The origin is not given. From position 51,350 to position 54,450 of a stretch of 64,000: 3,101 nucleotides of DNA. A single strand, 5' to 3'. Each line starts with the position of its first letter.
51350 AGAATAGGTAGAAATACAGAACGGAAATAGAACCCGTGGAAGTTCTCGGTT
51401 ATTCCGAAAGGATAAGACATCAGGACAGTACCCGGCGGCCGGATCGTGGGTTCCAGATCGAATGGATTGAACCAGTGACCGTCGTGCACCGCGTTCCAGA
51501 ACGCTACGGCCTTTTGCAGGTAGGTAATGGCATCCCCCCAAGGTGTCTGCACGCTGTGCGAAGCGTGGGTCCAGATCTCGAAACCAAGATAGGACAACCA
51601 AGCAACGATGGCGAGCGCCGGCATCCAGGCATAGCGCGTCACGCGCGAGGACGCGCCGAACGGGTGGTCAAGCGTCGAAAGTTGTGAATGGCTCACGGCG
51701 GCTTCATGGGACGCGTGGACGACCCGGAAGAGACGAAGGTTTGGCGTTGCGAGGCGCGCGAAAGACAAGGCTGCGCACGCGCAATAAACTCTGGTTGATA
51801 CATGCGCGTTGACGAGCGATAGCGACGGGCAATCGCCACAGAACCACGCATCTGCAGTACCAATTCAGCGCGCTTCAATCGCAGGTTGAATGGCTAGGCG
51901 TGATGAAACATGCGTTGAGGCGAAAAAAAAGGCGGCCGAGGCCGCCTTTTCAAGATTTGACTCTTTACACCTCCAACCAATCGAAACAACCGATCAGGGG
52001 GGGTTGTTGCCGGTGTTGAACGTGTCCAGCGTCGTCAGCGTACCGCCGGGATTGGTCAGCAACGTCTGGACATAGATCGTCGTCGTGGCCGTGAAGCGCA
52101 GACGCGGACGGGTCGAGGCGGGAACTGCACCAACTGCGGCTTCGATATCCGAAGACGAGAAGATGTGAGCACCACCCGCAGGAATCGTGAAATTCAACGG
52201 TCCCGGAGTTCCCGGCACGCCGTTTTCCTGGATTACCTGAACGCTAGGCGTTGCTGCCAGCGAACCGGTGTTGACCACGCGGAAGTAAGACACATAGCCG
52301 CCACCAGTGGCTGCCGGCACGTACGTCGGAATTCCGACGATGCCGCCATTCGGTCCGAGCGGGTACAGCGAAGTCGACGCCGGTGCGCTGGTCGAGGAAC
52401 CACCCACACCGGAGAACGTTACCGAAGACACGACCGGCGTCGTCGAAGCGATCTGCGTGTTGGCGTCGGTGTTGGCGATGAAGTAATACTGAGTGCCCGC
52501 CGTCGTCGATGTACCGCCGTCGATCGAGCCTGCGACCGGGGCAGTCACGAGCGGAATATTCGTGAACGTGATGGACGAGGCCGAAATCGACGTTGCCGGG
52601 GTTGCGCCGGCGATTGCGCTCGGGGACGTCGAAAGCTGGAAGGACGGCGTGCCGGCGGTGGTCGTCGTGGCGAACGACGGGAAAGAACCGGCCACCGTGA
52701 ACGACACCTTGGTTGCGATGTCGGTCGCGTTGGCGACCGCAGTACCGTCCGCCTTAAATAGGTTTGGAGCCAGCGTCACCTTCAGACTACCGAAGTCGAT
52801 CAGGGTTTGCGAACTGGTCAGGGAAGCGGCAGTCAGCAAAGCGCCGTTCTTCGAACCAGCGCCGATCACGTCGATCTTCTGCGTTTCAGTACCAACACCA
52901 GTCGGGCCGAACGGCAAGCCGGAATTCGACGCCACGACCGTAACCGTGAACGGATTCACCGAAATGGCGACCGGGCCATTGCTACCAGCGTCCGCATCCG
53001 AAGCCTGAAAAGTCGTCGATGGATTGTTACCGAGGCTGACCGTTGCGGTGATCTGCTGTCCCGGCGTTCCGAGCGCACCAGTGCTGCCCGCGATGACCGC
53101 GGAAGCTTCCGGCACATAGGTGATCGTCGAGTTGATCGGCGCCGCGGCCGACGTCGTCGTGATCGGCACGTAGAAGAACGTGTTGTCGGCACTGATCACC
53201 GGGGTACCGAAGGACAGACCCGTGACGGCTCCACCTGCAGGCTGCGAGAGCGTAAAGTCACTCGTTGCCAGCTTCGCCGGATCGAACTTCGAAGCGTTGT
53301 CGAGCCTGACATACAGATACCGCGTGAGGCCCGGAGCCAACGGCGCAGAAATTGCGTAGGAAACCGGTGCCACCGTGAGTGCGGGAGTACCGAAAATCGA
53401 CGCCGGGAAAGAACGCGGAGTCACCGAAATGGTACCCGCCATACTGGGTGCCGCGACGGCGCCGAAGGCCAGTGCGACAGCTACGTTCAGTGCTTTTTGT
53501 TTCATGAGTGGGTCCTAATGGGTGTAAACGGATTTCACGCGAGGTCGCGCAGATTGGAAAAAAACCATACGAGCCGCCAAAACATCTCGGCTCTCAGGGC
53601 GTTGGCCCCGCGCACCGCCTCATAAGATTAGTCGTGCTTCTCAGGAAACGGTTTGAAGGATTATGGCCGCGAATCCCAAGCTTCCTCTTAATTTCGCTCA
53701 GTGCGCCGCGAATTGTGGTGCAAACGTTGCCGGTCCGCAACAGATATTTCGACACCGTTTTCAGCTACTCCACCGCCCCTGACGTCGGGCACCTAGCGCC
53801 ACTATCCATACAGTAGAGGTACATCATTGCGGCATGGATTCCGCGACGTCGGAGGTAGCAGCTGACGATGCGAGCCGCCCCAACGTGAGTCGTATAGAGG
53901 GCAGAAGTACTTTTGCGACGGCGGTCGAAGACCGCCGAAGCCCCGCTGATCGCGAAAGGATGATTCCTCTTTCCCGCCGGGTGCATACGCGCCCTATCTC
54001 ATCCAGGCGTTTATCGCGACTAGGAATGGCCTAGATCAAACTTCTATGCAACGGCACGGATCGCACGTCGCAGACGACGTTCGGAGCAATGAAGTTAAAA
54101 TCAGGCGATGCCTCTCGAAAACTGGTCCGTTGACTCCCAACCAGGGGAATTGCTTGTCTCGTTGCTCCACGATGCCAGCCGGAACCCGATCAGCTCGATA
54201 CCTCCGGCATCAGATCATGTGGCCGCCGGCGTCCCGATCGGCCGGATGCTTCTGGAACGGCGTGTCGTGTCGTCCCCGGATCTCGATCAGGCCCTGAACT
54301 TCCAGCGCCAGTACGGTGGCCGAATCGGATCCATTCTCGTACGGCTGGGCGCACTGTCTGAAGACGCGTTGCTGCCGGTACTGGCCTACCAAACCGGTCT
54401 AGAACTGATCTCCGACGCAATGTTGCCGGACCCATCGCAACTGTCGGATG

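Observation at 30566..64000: Integrated hypothesis: a surface-layer glycoconjugate island (capped rhamnose glycan + lipid-carrier-dependent glycosylation + Ser/Thr-rich cargo + private T2SS)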

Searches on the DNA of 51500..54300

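Call 84: search_rna_families(source=window, start=51500, end=54300, threshold=evalue, max_evalue=1)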
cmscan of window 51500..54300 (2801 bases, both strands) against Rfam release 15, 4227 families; matches with E-value up to 1: 2.
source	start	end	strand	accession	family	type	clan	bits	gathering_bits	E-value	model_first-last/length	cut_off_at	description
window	52494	52543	+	RF00498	EAV_LTH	Cis-reg; leader;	-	19.9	70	0.2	1-45/45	no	Equine arteritis virus leader TRS hairpin (LTH)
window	51879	51952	+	RF02601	BASRCI337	Gene; sRNA;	-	19.5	229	0.081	1-191/191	no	Brucella sRNA CI337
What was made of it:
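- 53506..53760 (-): Conserved promoter/5' leader of P503: inverted repeat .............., a -10-like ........, a GCGCG..CGCGT hairpin, and RBS TAGGGA. No Rfam family (call 84).
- Tried and rejected: Only chance-level hits (call 84).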
